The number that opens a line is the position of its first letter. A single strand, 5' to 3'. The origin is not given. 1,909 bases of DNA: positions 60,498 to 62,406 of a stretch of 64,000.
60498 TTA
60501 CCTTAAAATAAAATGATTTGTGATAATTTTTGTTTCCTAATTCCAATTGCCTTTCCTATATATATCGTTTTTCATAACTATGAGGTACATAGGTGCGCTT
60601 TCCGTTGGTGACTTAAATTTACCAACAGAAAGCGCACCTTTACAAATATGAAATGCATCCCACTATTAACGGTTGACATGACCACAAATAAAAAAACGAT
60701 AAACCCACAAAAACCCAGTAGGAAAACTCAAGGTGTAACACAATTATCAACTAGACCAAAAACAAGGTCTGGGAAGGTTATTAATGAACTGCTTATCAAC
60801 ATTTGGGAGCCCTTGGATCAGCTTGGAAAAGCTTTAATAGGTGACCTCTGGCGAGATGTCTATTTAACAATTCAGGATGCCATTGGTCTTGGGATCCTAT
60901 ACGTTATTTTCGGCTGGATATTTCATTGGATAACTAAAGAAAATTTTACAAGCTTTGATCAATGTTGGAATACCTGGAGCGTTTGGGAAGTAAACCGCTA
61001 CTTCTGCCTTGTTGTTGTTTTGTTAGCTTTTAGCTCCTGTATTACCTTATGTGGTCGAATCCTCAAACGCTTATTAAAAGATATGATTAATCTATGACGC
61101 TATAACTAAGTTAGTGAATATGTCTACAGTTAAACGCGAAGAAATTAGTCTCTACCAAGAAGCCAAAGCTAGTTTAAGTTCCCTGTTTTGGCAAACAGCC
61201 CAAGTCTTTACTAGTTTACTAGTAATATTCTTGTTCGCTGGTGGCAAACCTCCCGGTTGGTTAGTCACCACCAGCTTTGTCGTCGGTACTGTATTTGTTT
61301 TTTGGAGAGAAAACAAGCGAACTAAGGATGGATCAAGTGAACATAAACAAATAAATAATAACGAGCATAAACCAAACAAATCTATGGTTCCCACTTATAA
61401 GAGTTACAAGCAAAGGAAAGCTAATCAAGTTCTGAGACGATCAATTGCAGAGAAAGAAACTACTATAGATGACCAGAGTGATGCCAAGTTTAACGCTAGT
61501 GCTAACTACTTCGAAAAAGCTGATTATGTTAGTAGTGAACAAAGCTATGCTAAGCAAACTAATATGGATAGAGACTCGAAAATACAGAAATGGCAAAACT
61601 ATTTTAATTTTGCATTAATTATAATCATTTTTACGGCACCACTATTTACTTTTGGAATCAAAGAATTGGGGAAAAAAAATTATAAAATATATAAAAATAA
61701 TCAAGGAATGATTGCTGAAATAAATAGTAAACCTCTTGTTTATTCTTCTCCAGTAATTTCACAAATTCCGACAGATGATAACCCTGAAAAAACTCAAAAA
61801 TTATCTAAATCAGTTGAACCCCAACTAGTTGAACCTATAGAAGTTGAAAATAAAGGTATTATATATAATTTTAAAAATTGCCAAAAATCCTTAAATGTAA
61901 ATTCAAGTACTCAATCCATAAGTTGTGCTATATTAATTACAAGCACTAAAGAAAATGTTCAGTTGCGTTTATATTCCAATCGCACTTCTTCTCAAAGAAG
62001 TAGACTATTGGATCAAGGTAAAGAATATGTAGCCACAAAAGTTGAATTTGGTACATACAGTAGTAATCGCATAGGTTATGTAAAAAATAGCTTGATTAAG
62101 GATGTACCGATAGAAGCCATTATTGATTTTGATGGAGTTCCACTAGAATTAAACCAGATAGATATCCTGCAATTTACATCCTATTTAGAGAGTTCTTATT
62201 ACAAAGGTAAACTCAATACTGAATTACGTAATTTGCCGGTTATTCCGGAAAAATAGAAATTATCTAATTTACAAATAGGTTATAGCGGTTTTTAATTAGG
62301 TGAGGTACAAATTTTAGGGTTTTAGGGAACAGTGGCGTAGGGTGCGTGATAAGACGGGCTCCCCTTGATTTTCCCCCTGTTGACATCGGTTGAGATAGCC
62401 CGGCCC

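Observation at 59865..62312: AT-rich two-gene membrane-protein cassette flanked by direct repeats next to a YefM/YoeB module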

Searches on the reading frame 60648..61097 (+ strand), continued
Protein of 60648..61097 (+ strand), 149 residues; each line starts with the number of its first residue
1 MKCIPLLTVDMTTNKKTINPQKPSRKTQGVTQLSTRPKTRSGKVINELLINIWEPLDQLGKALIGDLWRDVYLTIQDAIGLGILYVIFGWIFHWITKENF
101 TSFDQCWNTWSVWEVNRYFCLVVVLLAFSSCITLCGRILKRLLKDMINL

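Call 102: search_protein_families(library=pfam, proteins=[L037:726-1334:+, L043:1417-2022:+, L005:5461-7692:+, L019:715-1602:+, L006:5443-5874:+], max_evalue=0.01)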
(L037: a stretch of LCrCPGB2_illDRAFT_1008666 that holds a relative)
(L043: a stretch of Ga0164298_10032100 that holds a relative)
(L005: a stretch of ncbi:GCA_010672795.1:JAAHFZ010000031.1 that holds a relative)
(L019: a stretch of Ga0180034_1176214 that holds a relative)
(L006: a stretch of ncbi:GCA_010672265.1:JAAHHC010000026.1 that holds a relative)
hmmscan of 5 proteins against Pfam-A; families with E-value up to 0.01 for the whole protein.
L037:726-1334:+ (203 aa): 2 families
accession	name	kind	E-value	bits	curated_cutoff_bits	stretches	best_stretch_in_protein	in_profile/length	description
PF20712.2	CyanoTRADDas_TM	-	1.5e-14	54.3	24.3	1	135-198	1-68/68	Cyanobacterial TRADD-N associated 2-Transmembrane domain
PF11239.13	DUF3040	-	0.0019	18.8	24.7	0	118-178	16-71/84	Protein of unknown function (DUF3040)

L043:1417-2022:+ (202 aa): 2 families
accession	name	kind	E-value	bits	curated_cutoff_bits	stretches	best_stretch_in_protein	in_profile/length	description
PF00805.28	Pentapeptide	-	1.6e-12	47.2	20.2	1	78-114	1-37/40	Pentapeptide repeats (8 copies)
PF13576.12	Pentapeptide_3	-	0.00079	20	27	1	77-113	8-47/48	Pentapeptide repeats (9 copies)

L005:5461-7692:+ (744 aa): 11 families
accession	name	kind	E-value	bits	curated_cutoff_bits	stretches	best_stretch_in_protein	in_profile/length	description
PF05729.18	NACHT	-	7.3e-09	36.1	26.7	1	229-324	1-99/167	NACHT domain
PF13191.12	AAA_16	-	6.5e-06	27.2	32.6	1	220-275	14-71/167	AAA ATPase domain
PF20720.3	nSTAND3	-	0.00019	21.6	27.2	1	223-273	12-57/155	Novel STAND NTPase 3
PF13238.12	AAA_18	-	0.00022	22.1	29.4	1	232-310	2-58/128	AAA domain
PF13401.12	AAA_22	-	0.00029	21.6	27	1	228-319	5-97/130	AAA domain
PF24883.2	NPHP3_N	-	0.0017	19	24.8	0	225-287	19-75/164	Nephrocystin 3, N-terminal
PF00580.27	UvrD-helicase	-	0.0025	18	23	1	228-270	13-55/271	UvrD/REP helicase N-terminal domain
PF00006.31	ATP-synt_ab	-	0.0028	17.7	29.5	1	215-252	1-38/213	ATP synthase alpha/beta family, nucleotide-binding domain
PF25199.1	nSTAND_NTPase5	-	0.0039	17.5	34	0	204-255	14-67/145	Novel STAND NTPase 5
PF13479.12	AAA_24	-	0.0059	16.9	27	0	229-286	3-59/195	AAA domain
PF13245.12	AAA_19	-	0.0098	16.5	25.1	0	228-264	11-45/134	AAA domain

L019:715-1602:+ (296 aa): 1 family
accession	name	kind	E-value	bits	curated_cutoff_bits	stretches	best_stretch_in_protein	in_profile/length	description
PF24838.2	8xMP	-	0.0077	16.5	30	0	14-75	7-77/136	Octameric membrane protein family (8xMP)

L006:5443-5874:+ (144 aa): 1 family
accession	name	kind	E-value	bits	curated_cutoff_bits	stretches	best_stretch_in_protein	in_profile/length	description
PF13567.11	DUF4131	-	0.0071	16.5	31.6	1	19-118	3-95/165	Domain of unknown function (DUF4131)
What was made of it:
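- Closest known: Cyanobacterial TRADD-N proteins and their associated 2-TM domain. Same: One B protein (L037) ends in PF20712 (call 102).
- One B protein carries the TRADD-N-associated 2-TM domain PF20712 at 54 bits (call 102). One tail is the TRADD-N-associated 2-TM domain (call 102).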

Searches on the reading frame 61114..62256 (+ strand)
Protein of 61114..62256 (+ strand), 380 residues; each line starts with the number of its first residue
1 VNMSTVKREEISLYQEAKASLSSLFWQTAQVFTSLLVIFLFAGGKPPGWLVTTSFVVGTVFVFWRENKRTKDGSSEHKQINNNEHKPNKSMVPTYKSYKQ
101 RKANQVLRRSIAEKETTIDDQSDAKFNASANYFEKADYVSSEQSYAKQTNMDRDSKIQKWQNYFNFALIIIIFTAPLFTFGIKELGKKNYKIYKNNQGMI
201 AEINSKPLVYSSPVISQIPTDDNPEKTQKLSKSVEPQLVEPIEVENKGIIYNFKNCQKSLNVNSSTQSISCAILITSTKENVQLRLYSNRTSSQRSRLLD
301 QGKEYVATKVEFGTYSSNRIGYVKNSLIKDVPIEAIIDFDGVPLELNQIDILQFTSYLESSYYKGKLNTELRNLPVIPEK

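Call 8: search_protein_families(library=pfam, proteins=[window:61114-62256:+], max_evalue=0.1)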
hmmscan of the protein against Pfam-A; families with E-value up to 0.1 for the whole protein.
window:61114-62256:+ (380 aa): 0 families

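Call 9: search_protein_families(library=padloc, proteins=[window:61114-62256:+], max_evalue=1)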
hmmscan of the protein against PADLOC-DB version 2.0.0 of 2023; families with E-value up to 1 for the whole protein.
window:61114-62256:+ (380 aa): 0 families

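Call 10: search_protein_families(library=ncbifam, proteins=[window:61114-62256:+], max_evalue=1)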
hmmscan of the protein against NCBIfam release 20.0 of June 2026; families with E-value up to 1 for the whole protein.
window:61114-62256:+ (380 aa): 4 families
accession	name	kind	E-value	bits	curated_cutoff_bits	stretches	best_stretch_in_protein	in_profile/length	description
NF047440.1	LA3751_2_3_fam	subfamily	0.01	14.7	200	1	155-227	359-430/460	LA_3751/LA_3752 family putative glycosyltransferase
TIGR04222.1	near_uncomplex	domain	0.059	13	43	1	36-76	154-196/229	TIGR04222 domain-containing membrane protein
NF042414.1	CLC_0170_fam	subfamily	0.081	12.9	30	1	145-175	23-53/56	CLC_0170 family protein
NF041898.1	pec_ly_PelI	equivalog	0.22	10.5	620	1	79-151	33-105/349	pectate lyase PelI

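Call 11: find_homologous_proteins(query=window:61114-62256:+)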
Query window:61114-62256:+ (380 aa): 17 proteins with E <= 0.001 among 2050 candidates.
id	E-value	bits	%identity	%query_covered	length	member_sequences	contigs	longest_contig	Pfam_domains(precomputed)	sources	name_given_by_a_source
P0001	3.4e-244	827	100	99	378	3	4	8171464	-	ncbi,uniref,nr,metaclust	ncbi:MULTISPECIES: hypothetical protein [Moorena]|uniref:Uncharacterized protein n=1 Tax=Moorena pro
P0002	2.8e-163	561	70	99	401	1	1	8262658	-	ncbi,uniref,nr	ncbi:hypothetical protein [Moorena bouillonii]|uniref:Uncharacterized protein n=1 Tax=Moorena bouill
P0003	6.3e-163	560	70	99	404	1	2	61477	-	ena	-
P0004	1.4e-133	464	89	65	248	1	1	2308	-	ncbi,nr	ncbi:MAG: hypothetical protein F6K65_31825, partial [Moorea sp. SIO3C2]|nr:hypothetical protein [Moo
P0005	2.2e-93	331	68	61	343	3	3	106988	-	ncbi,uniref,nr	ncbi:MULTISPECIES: hypothetical protein [unclassified Moorena]|uniref:hypothetical protein n=1 Tax=u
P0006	4.9e-84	301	60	60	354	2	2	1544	-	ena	-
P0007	1.3e-79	286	60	60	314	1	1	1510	-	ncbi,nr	ncbi:MAG: hypothetical protein F6K26_47585 [Moorea sp. SIO2I5]|nr:hypothetical protein [Moorena sp. 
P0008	4.2e-78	281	59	60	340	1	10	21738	-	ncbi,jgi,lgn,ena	-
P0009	7.7e-74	267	59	60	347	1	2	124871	-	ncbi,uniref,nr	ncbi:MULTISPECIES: hypothetical protein [unclassified Moorena]|uniref:hypothetical protein n=1 Tax=u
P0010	8.8e-73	264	57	60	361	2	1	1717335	-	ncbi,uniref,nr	ncbi:MAG: hypothetical protein F6J90_06130 [Moorea sp. SIOASIH]|uniref:hypothetical protein n=1 Tax=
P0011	1.0e-72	263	57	60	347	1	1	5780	-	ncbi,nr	ncbi:MAG: hypothetical protein F6K55_28660 [Moorea sp. SIO4A3]|nr:hypothetical protein [Moorena sp. 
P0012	4.5e-61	225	50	61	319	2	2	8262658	-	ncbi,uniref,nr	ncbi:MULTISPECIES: hypothetical protein [Moorena]|uniref:Uncharacterized protein n=1 Tax=Moorena bou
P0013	5.9e-61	225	50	61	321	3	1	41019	-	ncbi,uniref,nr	ncbi:MAG: hypothetical protein F6J94_05955 [Moorea sp. SIO1F2]|uniref:hypothetical protein n=1 Tax=M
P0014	2.1e-60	223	49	61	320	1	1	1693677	-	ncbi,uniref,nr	ncbi:MAG: hypothetical protein F6J90_08330 [Moorea sp. SIOASIH]|uniref:hypothetical protein n=1 Tax=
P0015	3.5e-60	222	51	61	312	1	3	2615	-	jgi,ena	-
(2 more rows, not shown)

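Call 16: find_related_loci(query=A1, collection=genome_contigs, flank=6000)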
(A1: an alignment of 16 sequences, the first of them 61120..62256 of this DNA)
Query A1 (378 aa) in genome_contigs; peptide patterns used: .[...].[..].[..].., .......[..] (x = any residue, [..] = any of these).
120 stretches matched a pattern; 4 encode a relative of the query (tblastn E <= 1e-3); 4 distinct loci.
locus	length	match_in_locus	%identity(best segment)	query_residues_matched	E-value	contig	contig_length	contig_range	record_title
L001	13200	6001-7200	70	1-377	2e-179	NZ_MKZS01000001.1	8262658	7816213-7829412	Moorena bouillonii PNG strain PNG5-198 Ga0081470_101, whole genome shotgun sequence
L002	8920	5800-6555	59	149-377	3e-85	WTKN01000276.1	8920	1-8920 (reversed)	MAG: Moorena sp. SS36440bin_2 NODE_298_length_8920_cov_29.858545, whole genome shotgun sequence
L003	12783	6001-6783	50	149-378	4e-67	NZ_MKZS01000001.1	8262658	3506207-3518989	Moorena bouillonii PNG strain PNG5-198 Ga0081470_101, whole genome shotgun sequence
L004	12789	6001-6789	48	149-378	5e-65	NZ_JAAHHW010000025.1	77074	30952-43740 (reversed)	MAG: Moorena sp. SIO3I8 3I8_NODE_25, whole genome shotgun sequence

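Call 37: predict_structure(alignment_id=A1)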
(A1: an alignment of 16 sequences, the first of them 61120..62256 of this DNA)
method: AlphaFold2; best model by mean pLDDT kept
length: 378 residues; sequences in the alignment: 16
mean_pLDDT: 52.9   pTM: 0.37
mean pLDDT of the five models: 52.9, 49.0, 45.9, 41.8, 38.6
residues with pLDDT >= 90: 5; 70-90: 105; 50-70: 53; < 50: 215
segments of 3 or more residues with pLDDT < 50: 1-17, 55-103, 105-237, 313-317, 325-327
pLDDT, mean of each block of 10 residues (from residue 1): 40 47 60 60 50 47 34 27 29 36 45 34 25 26 30 38 41 35 38 43 36 29 30 45 75 83 85 80 73 83 84 51 57 86 87 85 86 80
secondary structure, 60 per line:
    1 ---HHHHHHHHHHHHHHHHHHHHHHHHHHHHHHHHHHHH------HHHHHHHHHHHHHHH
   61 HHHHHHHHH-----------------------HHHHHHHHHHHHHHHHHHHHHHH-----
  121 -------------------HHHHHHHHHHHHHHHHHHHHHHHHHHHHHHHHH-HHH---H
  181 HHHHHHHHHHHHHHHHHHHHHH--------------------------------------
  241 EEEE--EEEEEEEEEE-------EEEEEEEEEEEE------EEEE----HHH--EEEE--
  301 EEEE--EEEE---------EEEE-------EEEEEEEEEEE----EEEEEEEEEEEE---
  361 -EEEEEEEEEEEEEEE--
elements in order: H4-39 H46-69 H93-115 H140-172 H180-202 E241-244 E247-256 E264-275 E282-285 E295-298 E301-304 E307-310 E320-323 E331-341 E346-357 E362-376
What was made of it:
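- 61846..62256 (+): C-terminal Ig-like beta-sandwich domain (136 aa, two invariant Cys) plus the stop codon. It is probably extracytoplasmic. Block-mean pLDDT is mostly 73-87, with a dip to 51-57 around residues 311-330 (call 37).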

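Call 43: fold_search(model_id=the predicted structure, library=pdb)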
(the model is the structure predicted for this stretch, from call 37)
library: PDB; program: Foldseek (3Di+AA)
matches with E <= 10: 1344; with E <= 0.001: 2
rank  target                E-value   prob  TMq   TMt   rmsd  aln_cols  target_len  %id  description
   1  2dwx_A                6.0e-04  1.00  0.19  0.45  10.5       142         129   12  Co-crystal Structure Analysis of GGA1-GAE with the WNSF motif (released 2007-04-17)
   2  2dwy_C                8.3e-04  1.00  0.19  0.44  10.4       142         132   12  Crystal Structure Analysis of GGA1-GAE (released 2007-04-17)
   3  1om9_A                1.0e-03  0.99  0.19  0.39   8.0       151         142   12  Structure of the GGA1-appendage in complex with the p56 binding peptide (released 2003-07-29)
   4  6pnp_B                1.1e-03  0.97  0.15  0.33  10.4       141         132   11  Crystal structure of the splice insert-free neurexin-1 LNS2 domain in complex with neurexophilin-1 (released 2019-10-09)
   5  3mnm_A                1.2e-03  0.99  0.18  0.43   7.8       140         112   13  Crystal structure of GAE domain of GGA2p from Saccharomyces cerevisiae (released 2010-09-08)
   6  7wwo_A                1.3e-03  0.75  0.13  0.24  12.5       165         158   13  Dimer form of hypothetical protein TTHA1873 from Thermus thermophilus (released 2022-03-09)
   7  4ph8_A                1.8e-03  0.98  0.19  0.34   9.0       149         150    6  Crystal structure of AggA, the major subunit of aggregative adherence fimbriae type I (AAF/I) from the Escherichia col (released 2014-10-01)
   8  8rjc_6                2.0e-03  0.92  0.14  0.25   8.6       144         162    9  Structure of the rabbit 80S ribosome stalled on a 2-TMD rhodopsin intermediate in complex with Sec61-TRAP, open confor (released 2024-01-24)
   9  9n9j_6                2.0e-03  0.92  0.14  0.25   8.4       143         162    9  Structure of a GRP94 folding intermediate engaged with a CCDC134- and FKBP11-bound secretory translocon (released 2025-11-19)
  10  1na8_A                2.1e-03  1.00  0.21  0.44   6.9       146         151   13  Crystal structure of ADP-ribosylation factor binding protein GGA1 (released 2003-07-29)
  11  9leg_B                2.3e-03  0.99  0.21  0.20  27.6       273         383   10  AMO complex (released 2026-02-04)
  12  2dwx_C                3.2e-03  0.97  0.17  0.39  11.5       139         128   11  Co-crystal Structure Analysis of GGA1-GAE with the WNSF motif (released 2007-04-17)
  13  7rrw                  3.4e-03  0.72  0.14  0.11  12.6       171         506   10  Monomeric CRM197 expressed in E. coli (released 2022-11-09)
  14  8t2v_A                3.4e-03  0.72  0.14  0.07  10.9       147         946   12  Cryo-EM Structures of Full-length Integrin alphaIIbbeta3 in Native Lipids (released 2023-07-26)
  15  1gyv                  3.8e-03  1.00  0.20  0.50   7.0       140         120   14  Gamma-adaptin appendage domain from clathrin adaptor AP1, L762E mutant (released 2002-08-22)
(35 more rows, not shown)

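Call 56: search_protein_families(library=phrogs, proteins=[window:61120-62253:+], max_evalue=0.1)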
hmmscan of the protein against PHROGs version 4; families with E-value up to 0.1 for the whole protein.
window:61120-62253:+ (378 aa): 0 families

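Call 62: search_protein_families(library=pfam, proteins=[L001:4083-4778:+, L001:4636-5874:+], max_evalue=0.01)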
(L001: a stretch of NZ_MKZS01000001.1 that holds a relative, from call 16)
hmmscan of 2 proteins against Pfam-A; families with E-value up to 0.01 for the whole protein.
L001:4083-4778:+ (231 aa): 0 families

L001:4636-5874:+ (412 aa): 2 families
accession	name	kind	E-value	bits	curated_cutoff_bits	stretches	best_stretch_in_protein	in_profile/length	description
PF01609.27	DDE_Tnp_1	-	4.5e-16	59.6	23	1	168-331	63-200/200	Transposase DDE domain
PF13701.12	DDE_Tnp_1_4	-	0.00025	19.9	34.7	1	171-335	207-373/435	Transposase DDE domain group 1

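Call 72: search_protein_families(library=padloc, proteins=[L002:3522-5150:+], max_evalue=0.001)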
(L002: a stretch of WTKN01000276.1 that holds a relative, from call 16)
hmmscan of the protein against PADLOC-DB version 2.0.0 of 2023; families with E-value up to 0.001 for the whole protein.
L002:3522-5150:+ (543 aa): 0 families

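Call 101: search_protein_families(library=pfam, alignment_id=A12, max_evalue=0.0001)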
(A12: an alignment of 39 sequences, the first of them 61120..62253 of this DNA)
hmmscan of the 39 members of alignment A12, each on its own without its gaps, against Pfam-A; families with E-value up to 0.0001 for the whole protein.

A. member 1, window:61120-62253:+ (378 aa): 0 families

B. families by the number of members that match (of 39 scanned): 14 families
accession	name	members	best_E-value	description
PF00805.28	Pentapeptide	18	1.9e-95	Pentapeptide repeats (8 copies)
PF13599.13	Pentapeptide_4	15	5.7e-39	Pentapeptide repeat region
PF13576.12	Pentapeptide_3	14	4.2e-31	Pentapeptide repeats (9 copies)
PF25296.1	Decapeptide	7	2.8e-11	Decapeptide repeat region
PF00563.25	EAL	1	4e-70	EAL domain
PF00990.26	GGDEF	1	2.8e-39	Diguanylate cyclase, GGDEF domain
PF00072.30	Response_reg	1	2.6e-31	Response regulator receiver domain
PF08447.18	PAS_3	1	9.8e-17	PAS fold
PF20712.2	CyanoTRADDas_TM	1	1.5e-14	Cyanobacterial TRADD-N associated 2-Transmembrane domain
PF05729.18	NACHT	1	7.3e-09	NACHT domain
PF00196.25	GerE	1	9.1e-08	Bacterial regulatory proteins, luxR family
PF08281.18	Sigma70_r4_2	1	4.5e-06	Sigma-70, region 4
PF13191.12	AAA_16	1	6.5e-06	AAA ATPase domain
PF19744.4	DUF6232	1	4.4e-05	Family of unknown function (DUF6232)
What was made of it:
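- On EACC1 two-gene system: Pfam shows no Peptidase_C14 or other enzymatic domain in any of the 39 B proteins (call 101).
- Closest known: SLATT-type 2-TM effector domains and phage class II holins. Different: There is no Pfam SLATT match (calls 8, 101).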

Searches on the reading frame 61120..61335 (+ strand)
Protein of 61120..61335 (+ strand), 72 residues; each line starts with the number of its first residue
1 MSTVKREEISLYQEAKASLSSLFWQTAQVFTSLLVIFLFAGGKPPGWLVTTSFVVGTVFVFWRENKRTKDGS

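Call 86: search_solved_structures(query=A11, max_evalue=10)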
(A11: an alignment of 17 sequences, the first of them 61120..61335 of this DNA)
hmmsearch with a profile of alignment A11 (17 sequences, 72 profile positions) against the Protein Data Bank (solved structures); distinct sequences matched with E-value up to 10: 2.
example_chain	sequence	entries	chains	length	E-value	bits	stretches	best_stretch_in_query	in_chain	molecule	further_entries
8qah_A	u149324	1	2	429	1.1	12.5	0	7-38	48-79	sc-CC-8-58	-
6f7h_A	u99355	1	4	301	3.7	10.8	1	20-46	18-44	Aquaporin-10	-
